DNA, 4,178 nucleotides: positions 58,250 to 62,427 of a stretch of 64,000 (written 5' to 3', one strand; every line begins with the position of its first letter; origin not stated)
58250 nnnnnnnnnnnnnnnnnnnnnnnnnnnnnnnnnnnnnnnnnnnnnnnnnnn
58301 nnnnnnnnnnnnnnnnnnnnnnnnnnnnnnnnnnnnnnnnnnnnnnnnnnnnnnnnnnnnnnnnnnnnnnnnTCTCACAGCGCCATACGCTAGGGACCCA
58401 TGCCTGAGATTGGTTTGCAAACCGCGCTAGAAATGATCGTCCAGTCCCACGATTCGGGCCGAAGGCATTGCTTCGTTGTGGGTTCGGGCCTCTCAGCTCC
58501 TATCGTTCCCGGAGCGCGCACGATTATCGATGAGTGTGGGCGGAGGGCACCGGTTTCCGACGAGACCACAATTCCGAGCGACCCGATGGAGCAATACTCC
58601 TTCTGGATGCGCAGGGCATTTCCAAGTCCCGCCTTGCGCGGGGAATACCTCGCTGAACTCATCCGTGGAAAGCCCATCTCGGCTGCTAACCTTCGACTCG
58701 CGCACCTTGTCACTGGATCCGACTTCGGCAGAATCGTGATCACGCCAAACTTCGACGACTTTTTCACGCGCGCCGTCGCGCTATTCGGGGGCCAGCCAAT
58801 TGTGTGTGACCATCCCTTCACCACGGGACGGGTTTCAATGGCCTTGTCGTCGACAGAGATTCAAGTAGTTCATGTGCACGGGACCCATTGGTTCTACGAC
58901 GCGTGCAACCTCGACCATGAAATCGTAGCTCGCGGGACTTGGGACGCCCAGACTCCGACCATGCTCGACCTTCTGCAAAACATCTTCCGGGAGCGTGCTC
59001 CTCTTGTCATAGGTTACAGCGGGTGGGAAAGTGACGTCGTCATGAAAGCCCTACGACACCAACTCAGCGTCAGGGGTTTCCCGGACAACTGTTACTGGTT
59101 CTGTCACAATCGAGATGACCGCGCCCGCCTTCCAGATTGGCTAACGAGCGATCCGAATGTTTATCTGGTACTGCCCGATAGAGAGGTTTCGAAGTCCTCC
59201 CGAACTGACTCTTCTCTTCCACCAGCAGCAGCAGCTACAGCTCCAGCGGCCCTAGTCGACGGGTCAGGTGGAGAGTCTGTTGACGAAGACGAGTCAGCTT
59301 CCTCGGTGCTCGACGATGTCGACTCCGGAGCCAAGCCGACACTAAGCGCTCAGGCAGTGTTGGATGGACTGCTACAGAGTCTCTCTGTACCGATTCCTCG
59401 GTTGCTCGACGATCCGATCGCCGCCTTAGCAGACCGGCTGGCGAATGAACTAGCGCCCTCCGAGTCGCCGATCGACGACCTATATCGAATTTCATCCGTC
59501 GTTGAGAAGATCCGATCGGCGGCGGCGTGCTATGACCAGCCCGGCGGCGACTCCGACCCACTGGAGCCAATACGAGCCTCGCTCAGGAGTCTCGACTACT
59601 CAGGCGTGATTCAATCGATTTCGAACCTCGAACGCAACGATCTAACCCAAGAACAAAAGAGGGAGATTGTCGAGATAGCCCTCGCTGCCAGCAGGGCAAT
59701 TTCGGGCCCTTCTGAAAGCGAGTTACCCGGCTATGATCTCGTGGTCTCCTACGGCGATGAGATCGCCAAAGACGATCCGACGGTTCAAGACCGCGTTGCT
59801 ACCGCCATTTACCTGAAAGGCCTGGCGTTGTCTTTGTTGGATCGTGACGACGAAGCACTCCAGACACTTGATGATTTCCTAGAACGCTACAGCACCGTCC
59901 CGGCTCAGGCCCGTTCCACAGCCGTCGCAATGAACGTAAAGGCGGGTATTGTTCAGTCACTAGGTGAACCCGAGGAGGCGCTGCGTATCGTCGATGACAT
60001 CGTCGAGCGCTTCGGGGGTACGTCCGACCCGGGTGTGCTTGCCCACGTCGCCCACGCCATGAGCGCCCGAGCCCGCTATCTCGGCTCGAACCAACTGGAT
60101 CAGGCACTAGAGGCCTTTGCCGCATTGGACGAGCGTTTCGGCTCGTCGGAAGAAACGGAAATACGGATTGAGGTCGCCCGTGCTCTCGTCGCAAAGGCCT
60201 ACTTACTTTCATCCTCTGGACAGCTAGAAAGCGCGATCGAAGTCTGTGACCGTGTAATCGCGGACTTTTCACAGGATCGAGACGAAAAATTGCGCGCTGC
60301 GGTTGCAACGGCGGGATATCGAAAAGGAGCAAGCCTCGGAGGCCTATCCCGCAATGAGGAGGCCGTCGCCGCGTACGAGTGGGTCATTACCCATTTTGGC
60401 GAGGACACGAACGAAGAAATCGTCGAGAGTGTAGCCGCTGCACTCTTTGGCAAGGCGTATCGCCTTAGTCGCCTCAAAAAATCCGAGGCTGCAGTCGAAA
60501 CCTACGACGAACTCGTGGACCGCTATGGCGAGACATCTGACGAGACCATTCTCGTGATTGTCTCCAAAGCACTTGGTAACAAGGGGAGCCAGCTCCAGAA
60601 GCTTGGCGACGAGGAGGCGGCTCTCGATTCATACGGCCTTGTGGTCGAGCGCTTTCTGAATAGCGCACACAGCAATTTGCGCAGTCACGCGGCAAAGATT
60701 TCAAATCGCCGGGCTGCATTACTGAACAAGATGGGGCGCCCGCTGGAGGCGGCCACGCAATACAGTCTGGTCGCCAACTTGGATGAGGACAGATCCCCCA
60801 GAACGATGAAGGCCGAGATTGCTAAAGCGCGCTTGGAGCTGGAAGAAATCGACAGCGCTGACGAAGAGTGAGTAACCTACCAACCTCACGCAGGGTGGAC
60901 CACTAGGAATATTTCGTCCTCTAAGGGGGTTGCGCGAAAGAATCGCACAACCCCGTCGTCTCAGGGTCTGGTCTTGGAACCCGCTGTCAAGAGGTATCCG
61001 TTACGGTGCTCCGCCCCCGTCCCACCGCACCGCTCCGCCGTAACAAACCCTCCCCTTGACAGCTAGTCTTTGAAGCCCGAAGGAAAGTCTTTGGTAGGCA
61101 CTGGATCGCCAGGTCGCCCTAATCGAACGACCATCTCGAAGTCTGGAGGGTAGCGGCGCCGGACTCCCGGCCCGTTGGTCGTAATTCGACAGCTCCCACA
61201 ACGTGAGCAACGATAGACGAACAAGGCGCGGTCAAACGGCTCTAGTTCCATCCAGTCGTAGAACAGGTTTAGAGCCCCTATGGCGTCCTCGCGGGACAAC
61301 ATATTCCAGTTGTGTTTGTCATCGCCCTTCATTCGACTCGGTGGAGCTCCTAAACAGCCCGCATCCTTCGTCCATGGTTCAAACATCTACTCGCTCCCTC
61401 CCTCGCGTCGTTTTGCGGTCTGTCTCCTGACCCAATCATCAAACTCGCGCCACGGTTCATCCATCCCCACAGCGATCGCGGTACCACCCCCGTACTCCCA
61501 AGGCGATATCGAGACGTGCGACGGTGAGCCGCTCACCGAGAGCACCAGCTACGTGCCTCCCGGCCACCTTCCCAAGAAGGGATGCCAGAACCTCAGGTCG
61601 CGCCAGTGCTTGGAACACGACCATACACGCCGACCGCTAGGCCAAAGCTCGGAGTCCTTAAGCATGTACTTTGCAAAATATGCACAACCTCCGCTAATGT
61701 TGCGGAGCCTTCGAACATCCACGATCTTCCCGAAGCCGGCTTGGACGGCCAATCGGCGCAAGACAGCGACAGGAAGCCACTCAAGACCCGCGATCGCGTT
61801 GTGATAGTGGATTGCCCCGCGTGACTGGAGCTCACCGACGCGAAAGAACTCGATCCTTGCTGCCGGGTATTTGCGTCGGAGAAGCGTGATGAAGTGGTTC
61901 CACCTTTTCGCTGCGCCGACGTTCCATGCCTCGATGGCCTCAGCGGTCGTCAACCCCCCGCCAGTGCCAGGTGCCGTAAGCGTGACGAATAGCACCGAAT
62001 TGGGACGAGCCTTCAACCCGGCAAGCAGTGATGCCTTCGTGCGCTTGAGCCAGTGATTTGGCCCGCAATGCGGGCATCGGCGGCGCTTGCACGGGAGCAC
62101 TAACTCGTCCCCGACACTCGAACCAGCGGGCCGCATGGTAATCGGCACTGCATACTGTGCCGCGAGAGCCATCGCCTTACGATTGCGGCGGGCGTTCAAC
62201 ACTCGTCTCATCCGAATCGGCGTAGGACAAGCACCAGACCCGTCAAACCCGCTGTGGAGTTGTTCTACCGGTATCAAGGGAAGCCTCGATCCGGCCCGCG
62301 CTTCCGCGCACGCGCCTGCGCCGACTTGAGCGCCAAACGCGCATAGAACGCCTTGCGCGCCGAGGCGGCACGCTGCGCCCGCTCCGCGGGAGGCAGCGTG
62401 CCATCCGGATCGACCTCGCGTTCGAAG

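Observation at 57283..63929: Integrated ~6.6 kb island at tRNA-Pro(GGG), bounded by perfect 40-bp direct repeats, carrying a SIR2-TPR candidate defence gene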

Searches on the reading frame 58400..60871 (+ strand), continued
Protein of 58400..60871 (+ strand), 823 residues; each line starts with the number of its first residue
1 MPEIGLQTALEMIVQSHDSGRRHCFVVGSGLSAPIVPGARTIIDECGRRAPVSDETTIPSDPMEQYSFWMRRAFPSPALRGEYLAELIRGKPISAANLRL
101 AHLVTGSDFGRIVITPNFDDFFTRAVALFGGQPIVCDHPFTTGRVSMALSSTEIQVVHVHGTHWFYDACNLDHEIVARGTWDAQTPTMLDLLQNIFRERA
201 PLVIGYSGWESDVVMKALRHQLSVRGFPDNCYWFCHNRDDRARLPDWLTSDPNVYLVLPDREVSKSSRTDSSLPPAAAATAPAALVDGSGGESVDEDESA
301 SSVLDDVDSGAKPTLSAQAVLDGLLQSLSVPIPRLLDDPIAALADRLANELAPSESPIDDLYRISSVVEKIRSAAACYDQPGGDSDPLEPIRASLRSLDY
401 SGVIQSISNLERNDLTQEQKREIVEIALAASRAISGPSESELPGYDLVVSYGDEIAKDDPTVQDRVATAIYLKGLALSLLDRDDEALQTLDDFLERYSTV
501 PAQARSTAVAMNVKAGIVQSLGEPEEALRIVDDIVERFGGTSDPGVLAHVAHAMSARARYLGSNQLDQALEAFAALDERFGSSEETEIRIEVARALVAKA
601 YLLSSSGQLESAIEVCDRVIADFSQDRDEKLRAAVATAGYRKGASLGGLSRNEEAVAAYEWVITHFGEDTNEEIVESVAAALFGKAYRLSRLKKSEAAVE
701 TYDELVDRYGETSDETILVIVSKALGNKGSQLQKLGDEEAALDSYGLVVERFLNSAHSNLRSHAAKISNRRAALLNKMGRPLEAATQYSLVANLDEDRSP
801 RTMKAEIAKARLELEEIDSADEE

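Call 69: search_solved_structures(query=A2, max_evalue=0.01)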
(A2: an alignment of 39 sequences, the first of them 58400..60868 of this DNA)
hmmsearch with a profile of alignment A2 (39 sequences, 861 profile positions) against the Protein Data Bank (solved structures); distinct sequences matched with E-value up to 0.01: 53.
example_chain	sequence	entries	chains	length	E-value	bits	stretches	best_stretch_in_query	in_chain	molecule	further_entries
8bu0_A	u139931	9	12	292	1.6e-11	46.8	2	460-625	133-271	Consensus tetratricopeptide repeat protein | Crystal structure of an 8-repeat consensus TPR superhelix with Zinc. | Monomer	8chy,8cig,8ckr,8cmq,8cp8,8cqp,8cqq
9qhc_A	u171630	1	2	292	1.4e-08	37.1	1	549-828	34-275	Engineered tetratricopeptide repeat protein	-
6af0_A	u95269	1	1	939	7.6e-08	34.6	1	442-807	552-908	Ctr9 protein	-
6f9i_A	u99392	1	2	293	4.6e-07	32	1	444-632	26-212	Kinesin light chain 2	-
3ceq_A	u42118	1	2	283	4.8e-07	31.9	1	453-632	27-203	Kinesin light chain 2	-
3edt_B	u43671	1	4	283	5.1e-07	31.8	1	453-632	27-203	Kinesin light chain 2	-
5ojf_A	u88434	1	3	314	6.2e-07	31.6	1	444-632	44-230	Kinesin light chain 2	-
6fuz_A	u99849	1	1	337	7.7e-07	31.3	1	444-632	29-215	Kinesin light chain 1,Kinesin light chain 1,C-Jun-amino-terminal kinase-interacting protei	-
6fv0_A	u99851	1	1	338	7.7e-07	31.3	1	444-632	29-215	Kinesin light chain 1,Torsin-1A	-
6swu_A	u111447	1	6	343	8.1e-07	31.2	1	444-632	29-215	Kinesin light chain 1,Kinesin light chain 1,TPR domain of kinesin light chain 1 in complex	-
6ejn_A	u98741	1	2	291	8.2e-07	31.2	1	444-632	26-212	Kinesin light chain 2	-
8glv_Lf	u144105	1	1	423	8.6e-07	31.1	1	514-722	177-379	Subunit of axonemal inner dynein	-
5fjy_A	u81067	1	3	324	1.1e-06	30.8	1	444-632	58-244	KINESIN LIGHT CHAIN 2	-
3zfw_A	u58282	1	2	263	2.4e-06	29.6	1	455-632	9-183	KINESIN LIGHT CHAIN 2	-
7y4i_A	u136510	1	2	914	3.4e-06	29.1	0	476-707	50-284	Probable UDP-N-acetylglucosamine--peptide N-acetylglucosaminyltransferase SPINDLY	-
8in8_B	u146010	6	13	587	2.2e-05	26.4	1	55-242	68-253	Sir2 superfamily protein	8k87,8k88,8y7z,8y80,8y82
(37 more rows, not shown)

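Call 93: search_protein_families(library=padloc, proteins=[window:58400-60871:+], max_evalue=10)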
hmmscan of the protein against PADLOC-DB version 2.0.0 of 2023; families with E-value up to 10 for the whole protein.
window:58400-60871:+ (823 aa): 8 families
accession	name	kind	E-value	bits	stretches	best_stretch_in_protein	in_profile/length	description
PDLC02419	Aga_SIR2-PNTD1-PNTD2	-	1.3e-14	51.9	1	61-238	72-243/558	Class I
PDLC02401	Aga_SIR2-PNTD1-PNTD2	-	3.6e-14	50.5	1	60-239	44-217/524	Class I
PDLC02384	pAgo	-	1.9e-13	47.6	1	60-237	87-254/1030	-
PDLC02420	Aga_SIR2-PNTD1-PNTD2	-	5.2e-11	39.5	1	63-236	86-251/1010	Class I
PDLC02402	Aga_SIR2-PNTD1-PNTD2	-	5.3e-08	29.4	1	95-247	112-258/876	Class I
PDLC02418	Aga_SIR2-Kinase-PNTD1-PNTD2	-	0.00021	17.6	1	152-246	28-116/756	Class I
PDLC05061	PDC-S65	-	0.00058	17.3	1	99-233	129-252/592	-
PDLC05060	PDC-S65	-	0.00064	16.7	1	96-209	34-140/503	-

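Call 95: search_protein_families(library=padloc, alignment_id=A2, max_evalue=0.001)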
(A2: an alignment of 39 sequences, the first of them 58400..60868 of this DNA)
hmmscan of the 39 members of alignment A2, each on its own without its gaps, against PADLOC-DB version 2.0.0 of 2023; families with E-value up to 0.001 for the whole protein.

A. member 1, window:58400-60868:+ (823 aa): 8 families
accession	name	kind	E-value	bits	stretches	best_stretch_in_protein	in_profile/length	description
PDLC02419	Aga_SIR2-PNTD1-PNTD2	-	1.3e-14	51.9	1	61-238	72-243/558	Class I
PDLC02401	Aga_SIR2-PNTD1-PNTD2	-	3.6e-14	50.5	1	60-239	44-217/524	Class I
PDLC02384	pAgo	-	1.9e-13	47.6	1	60-237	87-254/1030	-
PDLC02420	Aga_SIR2-PNTD1-PNTD2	-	5.2e-11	39.5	1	63-236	86-251/1010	Class I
PDLC02402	Aga_SIR2-PNTD1-PNTD2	-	5.3e-08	29.4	1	95-247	112-258/876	Class I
PDLC02418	Aga_SIR2-Kinase-PNTD1-PNTD2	-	0.00021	17.6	1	152-246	28-116/756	Class I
PDLC05061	PDC-S65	-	0.00058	17.3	0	99-233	129-252/592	-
PDLC05060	PDC-S65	-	0.00064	16.7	0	96-209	34-140/503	-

B. families by the number of members that match (of 39 scanned): 14 families
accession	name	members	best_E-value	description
PDLC02419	Aga_SIR2-PNTD1-PNTD2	39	7.8e-25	Class I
PDLC02401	Aga_SIR2-PNTD1-PNTD2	39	2.7e-24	Class I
PDLC02384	pAgo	39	4e-23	-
PDLC02420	Aga_SIR2-PNTD1-PNTD2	38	3.1e-21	Class I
PDLC02402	Aga_SIR2-PNTD1-PNTD2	35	1.1e-14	Class I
PDLC05061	PDC-S65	35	9.6e-12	-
PDLC05060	PDC-S65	27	8.4e-10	-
PDLC02418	Aga_SIR2-Kinase-PNTD1-PNTD2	17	2.1e-08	Class I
PDLC03856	LmuA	1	7.9e-08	-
PDLC04986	PDC-S28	1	4e-06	-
PDLC00032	DruM2|DruM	1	7.8e-05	DNA cytosine methylase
PDLC01172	TPR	1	0.00014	TPR repeats containing protein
PDLC04781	PDC-M71B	1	0.00042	-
PDLC04757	PDC-M64B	1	0.00094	-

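Call 111: search_dna_similar(query=window:58400-60868:+, collection=plasmids, mode=protein, max_rows=12, max_evalue=1e-10)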
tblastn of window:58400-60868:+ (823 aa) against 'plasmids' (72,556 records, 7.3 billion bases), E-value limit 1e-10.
Records with a match: 2; places in all: 2; records where one place covers at least 80% of the query: 0.
Best place of each record, by identity: <60% 2.
By first word of the organism name: Priestia 1; Variovorax 1.
By predicted mobility (MOB-suite, as given by PLSDB): non-mobilizable 2.
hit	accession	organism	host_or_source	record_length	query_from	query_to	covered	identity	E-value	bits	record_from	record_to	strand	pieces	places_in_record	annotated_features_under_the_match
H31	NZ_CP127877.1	Priestia megaterium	Single bacterial isolate,soil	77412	25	429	49%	33.4%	3e-65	245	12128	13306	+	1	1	SIR2 family protein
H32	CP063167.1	Variovorax paradoxus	-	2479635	511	811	37%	28.4%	4e-14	84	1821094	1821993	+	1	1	hypothetical protein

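Call 112: search_dna_similar(query=window:58400-60868:+, collection=phages, mode=protein, max_rows=12, max_evalue=1e-10)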
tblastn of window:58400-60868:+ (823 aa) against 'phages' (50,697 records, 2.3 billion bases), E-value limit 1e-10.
No match.

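Call 113: get_annotated_region(hit=H31, flank=7000)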
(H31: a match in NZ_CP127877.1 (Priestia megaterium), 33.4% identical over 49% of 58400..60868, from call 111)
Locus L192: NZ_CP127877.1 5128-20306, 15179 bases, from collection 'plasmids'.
description: Priestia megaterium strain ELP1.24a plasmid pELP1.24a_3, complete sequence
organism: Priestia megaterium (NCBI taxid 1404)
taxonomy: Bacteria; Bacillota; Bacilli; Bacillales; Bacillaceae; Priestia; Priestia megaterium
host: -; source: Single bacterial isolate,soil; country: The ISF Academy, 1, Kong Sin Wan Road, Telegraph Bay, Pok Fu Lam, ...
typing (MOB-suite, as given by PLSDB): non-mobilizable; replicon rep_cluster_237
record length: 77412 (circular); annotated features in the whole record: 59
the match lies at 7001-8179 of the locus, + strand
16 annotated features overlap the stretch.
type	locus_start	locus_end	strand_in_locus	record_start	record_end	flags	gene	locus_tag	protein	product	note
CDS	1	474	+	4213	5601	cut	-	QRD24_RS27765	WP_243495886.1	RepB family plasmid replication initiator protein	GO:0006270 - DNA replication initiation [Evidence IEA]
CDS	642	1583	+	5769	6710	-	-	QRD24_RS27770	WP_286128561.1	tyrosine-type recombinase/integrase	GO:0015074 - DNA integration [Evidence IEA]; GO:0006310 - DNA recombination [Evidence IEA]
CDS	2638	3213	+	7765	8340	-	-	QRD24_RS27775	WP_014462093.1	MerR family transcriptional regulator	GO:0006355 - regulation of DNA-templated transcription [Evidence IEA]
CDS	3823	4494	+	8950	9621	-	-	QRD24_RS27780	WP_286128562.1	sulfotransferase family 2 domain-containing protein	-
CDS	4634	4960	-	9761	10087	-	-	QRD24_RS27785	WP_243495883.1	hypothetical protein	-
CDS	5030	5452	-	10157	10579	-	-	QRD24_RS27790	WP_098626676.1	hypothetical protein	-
CDS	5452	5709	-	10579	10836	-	-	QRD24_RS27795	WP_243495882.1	hypothetical protein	-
CDS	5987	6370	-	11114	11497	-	-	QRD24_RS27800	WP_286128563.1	helix-turn-helix transcriptional regulator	GO:0006355 - regulation of DNA-templated transcription [Evidence IEA]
CDS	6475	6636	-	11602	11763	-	-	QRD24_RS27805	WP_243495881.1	hypothetical protein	-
CDS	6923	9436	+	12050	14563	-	-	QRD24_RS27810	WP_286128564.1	SIR2 family protein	-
CDS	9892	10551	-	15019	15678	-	-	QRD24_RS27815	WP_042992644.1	DUF1796 family putative cysteine peptidase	-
CDS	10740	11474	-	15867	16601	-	-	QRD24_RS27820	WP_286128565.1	hypothetical protein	-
CDS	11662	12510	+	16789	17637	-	-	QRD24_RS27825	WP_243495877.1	hypothetical protein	-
CDS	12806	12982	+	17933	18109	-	-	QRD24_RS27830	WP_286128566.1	hypothetical protein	-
CDS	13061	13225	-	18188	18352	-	-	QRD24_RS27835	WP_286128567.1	IDEAL domain-containing protein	-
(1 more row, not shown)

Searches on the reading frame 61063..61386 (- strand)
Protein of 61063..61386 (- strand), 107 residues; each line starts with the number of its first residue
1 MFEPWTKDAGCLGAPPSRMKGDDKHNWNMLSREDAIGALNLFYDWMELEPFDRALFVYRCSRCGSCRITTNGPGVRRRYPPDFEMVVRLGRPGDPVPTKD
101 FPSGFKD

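Call 9: search_protein_families(library=pfam, proteins=[window:61063-61386:-], max_evalue=0.01)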
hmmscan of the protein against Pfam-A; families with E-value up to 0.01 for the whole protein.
window:61063-61386:- (107 aa): 0 families

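Call 10: search_protein_families(library=padloc, proteins=[window:61063-61386:-], max_evalue=0.01)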
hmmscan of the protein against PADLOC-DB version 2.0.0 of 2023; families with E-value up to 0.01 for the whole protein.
window:61063-61386:- (107 aa): 0 families

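Call 11: search_protein_families(library=ncbifam, proteins=[window:61063-61386:-], max_evalue=0.01)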
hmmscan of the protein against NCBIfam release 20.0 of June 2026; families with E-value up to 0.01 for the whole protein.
window:61063-61386:- (107 aa): 0 families

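Call 65: search_protein_families(library=phrogs, proteins=[window:61063-61386:-], max_evalue=0.01)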
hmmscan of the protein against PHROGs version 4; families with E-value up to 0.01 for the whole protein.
window:61063-61386:- (107 aa): 0 families

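Call 81: search_protein_families(library=pfam, proteins=[window:61063-61386:-], max_evalue=0.05)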
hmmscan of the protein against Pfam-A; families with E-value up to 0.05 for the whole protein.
window:61063-61386:- (107 aa): 0 families

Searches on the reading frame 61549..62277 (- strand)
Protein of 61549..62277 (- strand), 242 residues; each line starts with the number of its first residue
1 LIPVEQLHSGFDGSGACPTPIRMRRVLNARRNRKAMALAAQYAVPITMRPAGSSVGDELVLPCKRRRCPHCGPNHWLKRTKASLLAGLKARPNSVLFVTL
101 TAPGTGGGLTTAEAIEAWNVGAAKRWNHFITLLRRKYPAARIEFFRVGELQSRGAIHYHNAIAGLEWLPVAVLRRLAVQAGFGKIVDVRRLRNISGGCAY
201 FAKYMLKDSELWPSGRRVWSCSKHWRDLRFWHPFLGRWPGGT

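Call 9: search_protein_families(library=pfam, proteins=[window:61549-62277:-], max_evalue=0.01)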
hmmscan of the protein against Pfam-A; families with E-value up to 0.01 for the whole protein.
window:61549-62277:- (242 aa): 2 families
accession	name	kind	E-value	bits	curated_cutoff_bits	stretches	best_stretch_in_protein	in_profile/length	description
PF23343.2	REP_ORF2-G2P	-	2e-10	41.2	27.8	1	96-208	2-98/99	Replication-associated protein ORF2/G2P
PF20199.4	RepSA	-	4.9e-07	29.7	34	1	117-162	168-225/438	Replication initiator protein, pSAM2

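Call 10: search_protein_families(library=padloc, proteins=[window:61549-62277:-], max_evalue=0.01)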
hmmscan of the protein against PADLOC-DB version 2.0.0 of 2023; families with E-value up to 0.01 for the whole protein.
window:61549-62277:- (242 aa): 0 families

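Call 11: search_protein_families(library=ncbifam, proteins=[window:61549-62277:-], max_evalue=0.01)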
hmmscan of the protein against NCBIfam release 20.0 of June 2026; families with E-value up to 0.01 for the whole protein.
window:61549-62277:- (242 aa): 0 families

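Call 65: search_protein_families(library=phrogs, proteins=[window:61549-62277:-], max_evalue=0.01)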
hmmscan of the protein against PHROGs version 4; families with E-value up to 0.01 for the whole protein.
window:61549-62277:- (242 aa): 2 families
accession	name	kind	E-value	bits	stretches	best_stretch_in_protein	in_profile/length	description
phrog_3419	-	DNA, RNA and nucleotide metabolism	6.2e-06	26.9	1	109-210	110-214/289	rolling circle DNA replication initiation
phrog_3584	-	DNA, RNA and nucleotide metabolism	0.00023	21.7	1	122-223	88-189/265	replication initiation protein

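Call 73: search_protein_representatives(protein=window:61549-62277:-)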
Query: 242 residues. Proteins with E-value up to 0.001 (for the whole library): 750; up to 1e-10: 113; up to 1e-30: 21. The best 150 are listed.
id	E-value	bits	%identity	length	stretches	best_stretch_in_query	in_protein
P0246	1.2e-117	408.4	74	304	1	1-242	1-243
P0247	6.6e-60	219.2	49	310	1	16-240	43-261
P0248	3.1e-55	203.9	63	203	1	85-239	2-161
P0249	1.9e-52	194.8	55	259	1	48-227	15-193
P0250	1.2e-44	169.2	56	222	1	65-231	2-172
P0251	2.0e-44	168.4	61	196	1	84-209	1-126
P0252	4.3e-43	164.1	70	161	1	121-226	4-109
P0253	4.9e-40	154.1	46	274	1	51-233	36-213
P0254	1.5e-38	149.2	51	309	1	57-226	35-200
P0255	5.5e-38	147.4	50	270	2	61-227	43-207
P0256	9.2e-38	146.6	49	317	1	59-226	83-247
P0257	9.5e-37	143.3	49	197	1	93-226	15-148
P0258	2.0e-36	142.2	47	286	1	45-209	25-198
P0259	4.9e-36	141.0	47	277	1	50-226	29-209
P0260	1.6e-35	139.3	46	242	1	61-231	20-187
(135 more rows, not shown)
